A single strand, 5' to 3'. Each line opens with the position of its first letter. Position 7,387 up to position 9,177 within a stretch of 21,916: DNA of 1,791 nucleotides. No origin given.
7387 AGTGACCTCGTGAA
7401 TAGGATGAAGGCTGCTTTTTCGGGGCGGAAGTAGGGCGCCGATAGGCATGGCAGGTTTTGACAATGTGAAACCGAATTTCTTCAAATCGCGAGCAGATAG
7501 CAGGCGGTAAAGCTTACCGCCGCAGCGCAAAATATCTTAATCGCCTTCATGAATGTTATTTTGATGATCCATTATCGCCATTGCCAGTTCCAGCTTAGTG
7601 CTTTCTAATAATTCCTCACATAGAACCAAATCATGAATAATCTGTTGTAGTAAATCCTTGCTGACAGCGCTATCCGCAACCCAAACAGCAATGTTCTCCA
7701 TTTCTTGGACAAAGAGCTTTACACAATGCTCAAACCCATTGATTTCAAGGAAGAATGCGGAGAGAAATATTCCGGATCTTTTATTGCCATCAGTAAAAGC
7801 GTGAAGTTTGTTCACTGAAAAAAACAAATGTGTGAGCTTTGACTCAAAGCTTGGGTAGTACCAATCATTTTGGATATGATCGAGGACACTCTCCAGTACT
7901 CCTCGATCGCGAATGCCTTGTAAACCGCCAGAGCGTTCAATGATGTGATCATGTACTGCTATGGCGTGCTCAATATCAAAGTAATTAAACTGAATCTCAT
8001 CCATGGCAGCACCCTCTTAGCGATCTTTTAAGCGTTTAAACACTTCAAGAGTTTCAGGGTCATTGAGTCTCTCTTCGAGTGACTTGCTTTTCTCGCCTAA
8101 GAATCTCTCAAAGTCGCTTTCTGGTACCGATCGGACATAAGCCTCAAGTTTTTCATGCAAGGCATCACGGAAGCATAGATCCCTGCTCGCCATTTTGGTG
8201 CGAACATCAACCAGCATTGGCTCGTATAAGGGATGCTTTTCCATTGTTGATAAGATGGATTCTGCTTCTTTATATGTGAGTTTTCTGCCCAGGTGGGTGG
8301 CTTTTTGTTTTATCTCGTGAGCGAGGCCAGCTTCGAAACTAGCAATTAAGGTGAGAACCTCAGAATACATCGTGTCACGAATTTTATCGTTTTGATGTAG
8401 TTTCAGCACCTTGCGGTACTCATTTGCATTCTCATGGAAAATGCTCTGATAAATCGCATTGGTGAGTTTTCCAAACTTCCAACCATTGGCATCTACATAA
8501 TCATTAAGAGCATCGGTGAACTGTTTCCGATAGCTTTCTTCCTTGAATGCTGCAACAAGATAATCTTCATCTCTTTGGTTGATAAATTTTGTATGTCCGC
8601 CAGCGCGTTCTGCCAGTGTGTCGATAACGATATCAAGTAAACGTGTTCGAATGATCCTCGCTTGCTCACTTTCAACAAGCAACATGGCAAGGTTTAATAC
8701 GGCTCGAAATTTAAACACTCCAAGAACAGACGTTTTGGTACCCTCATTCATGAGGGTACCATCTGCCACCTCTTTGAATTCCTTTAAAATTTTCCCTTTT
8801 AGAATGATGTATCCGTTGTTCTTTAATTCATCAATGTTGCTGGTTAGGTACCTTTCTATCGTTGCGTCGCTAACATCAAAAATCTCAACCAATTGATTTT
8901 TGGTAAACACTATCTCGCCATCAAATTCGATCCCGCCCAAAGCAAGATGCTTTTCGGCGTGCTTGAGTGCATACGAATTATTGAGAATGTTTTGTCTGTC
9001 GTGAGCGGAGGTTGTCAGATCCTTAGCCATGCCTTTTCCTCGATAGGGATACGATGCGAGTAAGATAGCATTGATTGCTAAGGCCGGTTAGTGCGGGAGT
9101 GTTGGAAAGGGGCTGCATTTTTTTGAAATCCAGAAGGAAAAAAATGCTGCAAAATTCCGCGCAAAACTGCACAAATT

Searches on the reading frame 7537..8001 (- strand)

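Call 45: search_protein_families(library=pfam, proteins=[window:7537-8001:-], max_evalue=0.01)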
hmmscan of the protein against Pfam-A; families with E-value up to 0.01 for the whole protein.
window:7537-8001:- (154 aa): 1 family
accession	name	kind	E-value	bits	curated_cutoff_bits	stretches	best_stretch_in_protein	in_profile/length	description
PF02661.23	Fic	-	1e-13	52.3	24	1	7-85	1-93/93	Fic/DOC family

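Call 46: search_protein_families(library=padloc, proteins=[window:7537-8001:-], max_evalue=0.01)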
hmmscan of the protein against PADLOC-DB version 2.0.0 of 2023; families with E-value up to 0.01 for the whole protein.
window:7537-8001:- (154 aa): 6 families
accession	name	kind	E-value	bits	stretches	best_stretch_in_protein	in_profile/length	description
PDLC04718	PDC-M59B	-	2.6e-30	103.7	1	4-152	4-153/159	-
PDLC04965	PDC-S23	-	7.6e-12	43.2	1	34-126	227-323/327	-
PDLC04964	PDC-S23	-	1.4e-11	42.2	1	34-127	230-328/331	-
PDLC04963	PDC-S23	-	3.3e-11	41.2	1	33-126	209-307/312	-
PDLC04838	PDC-S04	-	9.8e-06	23.5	1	49-126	126-202/209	-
PDLC04848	PDC-S05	-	5.1e-05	21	1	53-89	210-246/291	-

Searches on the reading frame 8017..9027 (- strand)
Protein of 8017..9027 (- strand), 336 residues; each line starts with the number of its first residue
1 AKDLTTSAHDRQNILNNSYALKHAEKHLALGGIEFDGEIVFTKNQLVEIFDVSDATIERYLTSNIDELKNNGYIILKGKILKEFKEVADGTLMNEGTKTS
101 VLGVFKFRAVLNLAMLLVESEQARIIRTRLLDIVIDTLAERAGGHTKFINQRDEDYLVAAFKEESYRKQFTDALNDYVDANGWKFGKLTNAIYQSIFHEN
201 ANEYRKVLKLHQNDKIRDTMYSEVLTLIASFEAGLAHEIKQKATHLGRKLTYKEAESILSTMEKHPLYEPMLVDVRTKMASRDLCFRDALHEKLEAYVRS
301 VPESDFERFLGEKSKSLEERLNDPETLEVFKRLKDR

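Call 45: search_protein_families(library=pfam, proteins=[window:8017-9027:-], max_evalue=0.01)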
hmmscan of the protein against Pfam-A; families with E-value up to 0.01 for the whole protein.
window:8017-9027:- (336 aa): 0 families

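Call 46: search_protein_families(library=padloc, proteins=[window:8017-9027:-], max_evalue=0.01)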
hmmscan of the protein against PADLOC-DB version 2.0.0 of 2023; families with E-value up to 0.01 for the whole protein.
window:8017-9027:- (336 aa): 2 families
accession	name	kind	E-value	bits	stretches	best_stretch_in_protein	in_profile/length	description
PDLC04717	PDC-M59A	-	9.5e-105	348.9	1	2-335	2-334/338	-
PDLC04920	PDC-S13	-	4.4e-06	24.2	1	153-242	138-225/286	-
